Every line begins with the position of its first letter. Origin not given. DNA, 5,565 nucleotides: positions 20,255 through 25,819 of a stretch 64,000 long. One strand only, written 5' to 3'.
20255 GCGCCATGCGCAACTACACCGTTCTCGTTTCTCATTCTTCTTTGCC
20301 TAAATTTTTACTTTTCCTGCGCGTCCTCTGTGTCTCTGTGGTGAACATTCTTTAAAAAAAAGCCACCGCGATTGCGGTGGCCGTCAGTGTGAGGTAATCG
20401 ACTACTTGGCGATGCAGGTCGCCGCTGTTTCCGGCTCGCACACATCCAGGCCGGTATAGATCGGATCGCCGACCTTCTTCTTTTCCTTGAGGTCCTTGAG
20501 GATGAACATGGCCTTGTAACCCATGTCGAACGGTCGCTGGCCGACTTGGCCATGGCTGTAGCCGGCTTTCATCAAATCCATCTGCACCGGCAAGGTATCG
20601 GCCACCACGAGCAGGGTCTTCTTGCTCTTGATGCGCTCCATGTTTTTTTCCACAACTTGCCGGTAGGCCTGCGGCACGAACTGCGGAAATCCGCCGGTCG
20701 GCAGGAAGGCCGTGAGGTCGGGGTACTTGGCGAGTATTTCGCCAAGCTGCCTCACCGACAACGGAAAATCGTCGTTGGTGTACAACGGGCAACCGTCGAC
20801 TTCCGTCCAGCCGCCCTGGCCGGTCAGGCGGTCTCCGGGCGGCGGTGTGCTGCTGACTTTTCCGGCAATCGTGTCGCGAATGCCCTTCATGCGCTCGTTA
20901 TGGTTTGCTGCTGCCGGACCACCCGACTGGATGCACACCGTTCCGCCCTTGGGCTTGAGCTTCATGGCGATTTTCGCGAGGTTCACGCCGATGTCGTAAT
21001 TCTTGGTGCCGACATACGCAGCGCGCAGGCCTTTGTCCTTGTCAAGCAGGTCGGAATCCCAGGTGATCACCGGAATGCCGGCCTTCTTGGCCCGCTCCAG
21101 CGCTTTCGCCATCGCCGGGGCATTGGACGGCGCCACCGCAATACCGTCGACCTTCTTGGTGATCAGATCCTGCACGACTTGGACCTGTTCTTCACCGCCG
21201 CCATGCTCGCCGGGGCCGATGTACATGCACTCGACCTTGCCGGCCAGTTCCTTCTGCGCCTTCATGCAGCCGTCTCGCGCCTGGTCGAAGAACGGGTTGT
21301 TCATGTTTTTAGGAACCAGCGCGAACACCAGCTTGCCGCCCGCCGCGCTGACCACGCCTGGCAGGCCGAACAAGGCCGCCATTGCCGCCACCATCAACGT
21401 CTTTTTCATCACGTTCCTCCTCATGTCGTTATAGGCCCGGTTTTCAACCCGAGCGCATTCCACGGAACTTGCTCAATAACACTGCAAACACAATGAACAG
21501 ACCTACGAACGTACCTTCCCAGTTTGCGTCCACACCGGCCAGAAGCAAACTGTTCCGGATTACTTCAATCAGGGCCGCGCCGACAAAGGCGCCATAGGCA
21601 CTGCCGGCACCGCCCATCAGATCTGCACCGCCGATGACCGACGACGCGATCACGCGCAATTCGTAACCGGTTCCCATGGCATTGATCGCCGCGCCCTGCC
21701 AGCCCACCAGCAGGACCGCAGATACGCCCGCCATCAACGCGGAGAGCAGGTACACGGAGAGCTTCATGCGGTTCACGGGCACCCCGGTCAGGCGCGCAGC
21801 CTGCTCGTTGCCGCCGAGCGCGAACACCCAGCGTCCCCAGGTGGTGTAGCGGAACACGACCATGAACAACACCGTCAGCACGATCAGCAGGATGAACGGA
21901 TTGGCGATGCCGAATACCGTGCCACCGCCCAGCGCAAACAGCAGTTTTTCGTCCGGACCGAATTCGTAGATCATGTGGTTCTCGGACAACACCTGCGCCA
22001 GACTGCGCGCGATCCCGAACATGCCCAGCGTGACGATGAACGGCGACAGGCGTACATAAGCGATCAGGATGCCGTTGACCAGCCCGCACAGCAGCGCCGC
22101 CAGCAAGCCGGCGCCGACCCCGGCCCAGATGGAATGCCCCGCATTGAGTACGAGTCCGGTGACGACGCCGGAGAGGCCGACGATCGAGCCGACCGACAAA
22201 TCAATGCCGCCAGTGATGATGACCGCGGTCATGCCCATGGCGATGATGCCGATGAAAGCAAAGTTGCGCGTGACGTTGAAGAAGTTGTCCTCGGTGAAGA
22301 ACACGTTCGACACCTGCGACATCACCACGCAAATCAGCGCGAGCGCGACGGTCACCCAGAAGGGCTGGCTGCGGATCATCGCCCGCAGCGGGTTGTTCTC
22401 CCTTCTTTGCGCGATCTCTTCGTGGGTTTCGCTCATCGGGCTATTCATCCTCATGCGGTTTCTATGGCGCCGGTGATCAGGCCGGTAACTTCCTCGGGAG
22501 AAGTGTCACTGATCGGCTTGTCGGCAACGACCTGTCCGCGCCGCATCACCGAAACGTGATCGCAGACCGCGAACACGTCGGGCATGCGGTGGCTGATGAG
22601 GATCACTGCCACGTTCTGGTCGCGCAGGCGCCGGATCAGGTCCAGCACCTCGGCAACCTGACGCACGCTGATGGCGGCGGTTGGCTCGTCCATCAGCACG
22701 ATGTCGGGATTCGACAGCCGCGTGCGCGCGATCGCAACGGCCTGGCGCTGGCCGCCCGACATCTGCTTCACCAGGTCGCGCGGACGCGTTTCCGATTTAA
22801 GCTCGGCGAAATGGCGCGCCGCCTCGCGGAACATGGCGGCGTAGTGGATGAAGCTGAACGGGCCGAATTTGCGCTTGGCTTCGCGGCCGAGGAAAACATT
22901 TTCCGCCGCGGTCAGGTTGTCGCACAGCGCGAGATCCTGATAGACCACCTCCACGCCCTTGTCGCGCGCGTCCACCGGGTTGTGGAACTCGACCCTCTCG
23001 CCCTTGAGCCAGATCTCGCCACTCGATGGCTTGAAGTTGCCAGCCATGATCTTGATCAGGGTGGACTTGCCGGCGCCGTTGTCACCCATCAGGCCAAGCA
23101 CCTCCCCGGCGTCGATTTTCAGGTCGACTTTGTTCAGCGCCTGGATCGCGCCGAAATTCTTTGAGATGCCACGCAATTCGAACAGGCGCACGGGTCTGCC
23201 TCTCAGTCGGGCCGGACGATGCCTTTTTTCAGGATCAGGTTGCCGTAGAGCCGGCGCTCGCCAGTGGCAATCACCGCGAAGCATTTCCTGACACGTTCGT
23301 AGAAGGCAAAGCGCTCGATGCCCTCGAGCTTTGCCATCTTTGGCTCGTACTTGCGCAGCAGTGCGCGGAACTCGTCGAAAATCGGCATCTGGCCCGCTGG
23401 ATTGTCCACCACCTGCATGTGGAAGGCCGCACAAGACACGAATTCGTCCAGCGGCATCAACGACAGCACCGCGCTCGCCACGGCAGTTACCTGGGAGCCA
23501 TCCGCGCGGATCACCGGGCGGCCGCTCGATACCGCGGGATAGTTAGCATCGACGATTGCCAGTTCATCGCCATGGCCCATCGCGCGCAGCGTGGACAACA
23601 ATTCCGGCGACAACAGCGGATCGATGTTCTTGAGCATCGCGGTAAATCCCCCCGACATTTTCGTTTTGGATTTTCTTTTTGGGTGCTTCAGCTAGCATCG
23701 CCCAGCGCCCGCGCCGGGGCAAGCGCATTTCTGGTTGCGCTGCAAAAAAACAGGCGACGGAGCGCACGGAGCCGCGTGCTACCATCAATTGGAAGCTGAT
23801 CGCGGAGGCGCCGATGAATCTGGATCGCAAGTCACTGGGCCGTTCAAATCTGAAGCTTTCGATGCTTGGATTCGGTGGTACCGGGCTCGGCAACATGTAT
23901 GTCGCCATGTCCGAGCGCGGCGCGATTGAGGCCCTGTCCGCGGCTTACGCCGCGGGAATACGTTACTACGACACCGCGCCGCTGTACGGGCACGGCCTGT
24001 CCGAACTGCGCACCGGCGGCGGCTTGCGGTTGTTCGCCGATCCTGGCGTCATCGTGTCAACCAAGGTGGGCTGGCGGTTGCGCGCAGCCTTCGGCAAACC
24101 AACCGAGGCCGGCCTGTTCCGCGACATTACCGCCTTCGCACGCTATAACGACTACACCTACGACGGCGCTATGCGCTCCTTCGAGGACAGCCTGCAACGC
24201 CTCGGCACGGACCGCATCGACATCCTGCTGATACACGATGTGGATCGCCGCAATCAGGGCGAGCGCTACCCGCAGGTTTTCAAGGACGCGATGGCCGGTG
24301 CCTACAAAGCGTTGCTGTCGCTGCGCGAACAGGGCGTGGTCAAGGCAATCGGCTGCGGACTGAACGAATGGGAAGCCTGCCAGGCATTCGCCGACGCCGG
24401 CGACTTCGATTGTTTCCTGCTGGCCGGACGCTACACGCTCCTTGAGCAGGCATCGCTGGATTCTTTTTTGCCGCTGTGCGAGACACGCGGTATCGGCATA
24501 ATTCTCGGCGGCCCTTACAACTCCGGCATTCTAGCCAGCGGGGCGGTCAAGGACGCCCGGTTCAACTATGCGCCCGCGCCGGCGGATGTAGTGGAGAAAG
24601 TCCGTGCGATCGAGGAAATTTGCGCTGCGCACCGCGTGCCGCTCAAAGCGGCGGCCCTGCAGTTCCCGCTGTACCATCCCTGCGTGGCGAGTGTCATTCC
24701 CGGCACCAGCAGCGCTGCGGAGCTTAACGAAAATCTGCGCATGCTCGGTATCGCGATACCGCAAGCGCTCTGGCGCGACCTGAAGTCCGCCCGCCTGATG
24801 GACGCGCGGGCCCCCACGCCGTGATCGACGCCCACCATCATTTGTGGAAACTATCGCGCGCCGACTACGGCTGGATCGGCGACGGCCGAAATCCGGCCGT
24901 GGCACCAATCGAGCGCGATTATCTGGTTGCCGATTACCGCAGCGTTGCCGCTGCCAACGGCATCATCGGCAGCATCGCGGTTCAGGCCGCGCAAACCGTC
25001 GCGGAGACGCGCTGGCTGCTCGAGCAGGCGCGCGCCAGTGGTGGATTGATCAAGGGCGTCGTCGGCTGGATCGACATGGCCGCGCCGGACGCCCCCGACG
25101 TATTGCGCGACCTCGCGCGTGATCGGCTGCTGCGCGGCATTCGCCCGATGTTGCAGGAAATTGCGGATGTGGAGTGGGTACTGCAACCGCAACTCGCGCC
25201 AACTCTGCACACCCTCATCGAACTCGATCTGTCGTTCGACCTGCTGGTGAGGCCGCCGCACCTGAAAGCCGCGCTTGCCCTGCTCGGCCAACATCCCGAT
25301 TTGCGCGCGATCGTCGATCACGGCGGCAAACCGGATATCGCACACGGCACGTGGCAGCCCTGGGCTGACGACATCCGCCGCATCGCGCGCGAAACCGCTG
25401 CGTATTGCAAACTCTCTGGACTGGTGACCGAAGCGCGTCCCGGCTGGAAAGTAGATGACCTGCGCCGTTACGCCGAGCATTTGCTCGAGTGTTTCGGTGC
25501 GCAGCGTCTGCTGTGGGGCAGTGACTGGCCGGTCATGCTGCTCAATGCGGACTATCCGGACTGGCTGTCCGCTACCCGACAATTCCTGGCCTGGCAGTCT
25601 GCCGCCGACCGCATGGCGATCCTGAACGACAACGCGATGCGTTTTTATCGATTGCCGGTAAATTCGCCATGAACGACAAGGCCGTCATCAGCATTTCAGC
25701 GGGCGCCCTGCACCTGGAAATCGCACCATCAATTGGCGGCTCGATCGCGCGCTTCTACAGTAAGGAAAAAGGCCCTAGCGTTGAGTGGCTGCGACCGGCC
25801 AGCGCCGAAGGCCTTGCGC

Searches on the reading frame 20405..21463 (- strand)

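Call 29: search_protein_families(library=pfam, proteins=[window:20405-21463:-], max_evalue=0.00001)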
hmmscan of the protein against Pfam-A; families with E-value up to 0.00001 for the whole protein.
window:20405-21463:- (353 aa): 1 family
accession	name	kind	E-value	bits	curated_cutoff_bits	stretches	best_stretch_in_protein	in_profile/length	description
PF13407.12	Peripla_BP_4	-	1.1e-58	199.2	35.1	1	47-329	1-257/258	Periplasmic binding protein domain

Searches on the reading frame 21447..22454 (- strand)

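Call 30: search_protein_families(library=pfam, proteins=[window:21447-22454:-], max_evalue=0.00001)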
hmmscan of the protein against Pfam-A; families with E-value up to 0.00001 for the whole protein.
window:21447-22454:- (336 aa): 1 family
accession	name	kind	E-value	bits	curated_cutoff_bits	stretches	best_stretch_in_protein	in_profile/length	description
PF02653.21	BPD_transp_2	-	2.1e-43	148.9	26.8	1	58-324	2-268/269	Branched-chain amino acid transport system / permease component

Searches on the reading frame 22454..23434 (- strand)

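Call 30: search_protein_families(library=pfam, proteins=[window:22454-23434:-], max_evalue=0.00001)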
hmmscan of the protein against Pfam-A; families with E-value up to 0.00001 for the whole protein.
window:22454-23434:- (327 aa): 2 families
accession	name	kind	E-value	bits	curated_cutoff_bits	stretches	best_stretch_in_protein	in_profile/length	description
PF00005.33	ABC_tran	-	1.1e-33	117.2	25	1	100-253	1-137/137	ABC transporter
PF13304.12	AAA_21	-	5.6e-07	30.3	27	0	114-143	3-38/304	AAA domain, putative AbiEii toxin, Type IV TA system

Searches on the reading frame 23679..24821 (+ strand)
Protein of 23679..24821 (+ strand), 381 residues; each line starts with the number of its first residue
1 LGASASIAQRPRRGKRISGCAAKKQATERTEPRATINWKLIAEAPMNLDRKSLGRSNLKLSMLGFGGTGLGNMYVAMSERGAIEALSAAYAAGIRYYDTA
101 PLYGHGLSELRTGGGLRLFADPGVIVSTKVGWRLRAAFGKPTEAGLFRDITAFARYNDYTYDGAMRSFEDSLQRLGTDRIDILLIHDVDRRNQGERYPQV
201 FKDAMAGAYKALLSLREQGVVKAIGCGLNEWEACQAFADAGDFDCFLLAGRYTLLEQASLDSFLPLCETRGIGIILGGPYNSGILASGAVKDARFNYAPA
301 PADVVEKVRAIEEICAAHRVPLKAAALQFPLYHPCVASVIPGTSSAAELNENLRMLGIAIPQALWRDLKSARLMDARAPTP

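Call 30: search_protein_families(library=pfam, proteins=[window:23679-24821:+], max_evalue=0.00001)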
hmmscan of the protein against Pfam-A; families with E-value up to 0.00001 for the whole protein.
window:23679-24821:+ (381 aa): 1 family
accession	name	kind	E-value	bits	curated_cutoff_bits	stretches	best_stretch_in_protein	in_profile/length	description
PF00248.27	Aldo_ket_red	-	1.8e-43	149.1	24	1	63-370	2-288/291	Aldo/keto reductase family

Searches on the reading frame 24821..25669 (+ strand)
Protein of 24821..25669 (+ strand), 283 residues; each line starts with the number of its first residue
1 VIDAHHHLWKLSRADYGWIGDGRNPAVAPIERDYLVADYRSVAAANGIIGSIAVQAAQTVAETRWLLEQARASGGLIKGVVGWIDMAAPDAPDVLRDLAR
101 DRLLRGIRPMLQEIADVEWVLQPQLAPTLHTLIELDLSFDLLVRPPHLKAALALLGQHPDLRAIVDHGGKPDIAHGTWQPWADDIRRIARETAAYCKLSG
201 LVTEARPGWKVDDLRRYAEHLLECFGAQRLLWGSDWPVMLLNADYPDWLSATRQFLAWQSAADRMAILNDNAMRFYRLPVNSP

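Call 30: search_protein_families(library=pfam, proteins=[window:24821-25669:+], max_evalue=0.00001)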
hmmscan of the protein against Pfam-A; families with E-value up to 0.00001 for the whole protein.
window:24821-25669:+ (283 aa): 1 family
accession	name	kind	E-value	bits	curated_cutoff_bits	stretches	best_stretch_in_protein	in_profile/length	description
PF04909.20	Amidohydro_2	-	1e-44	153.9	26.4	1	2-278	1-289/289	Amidohydrolase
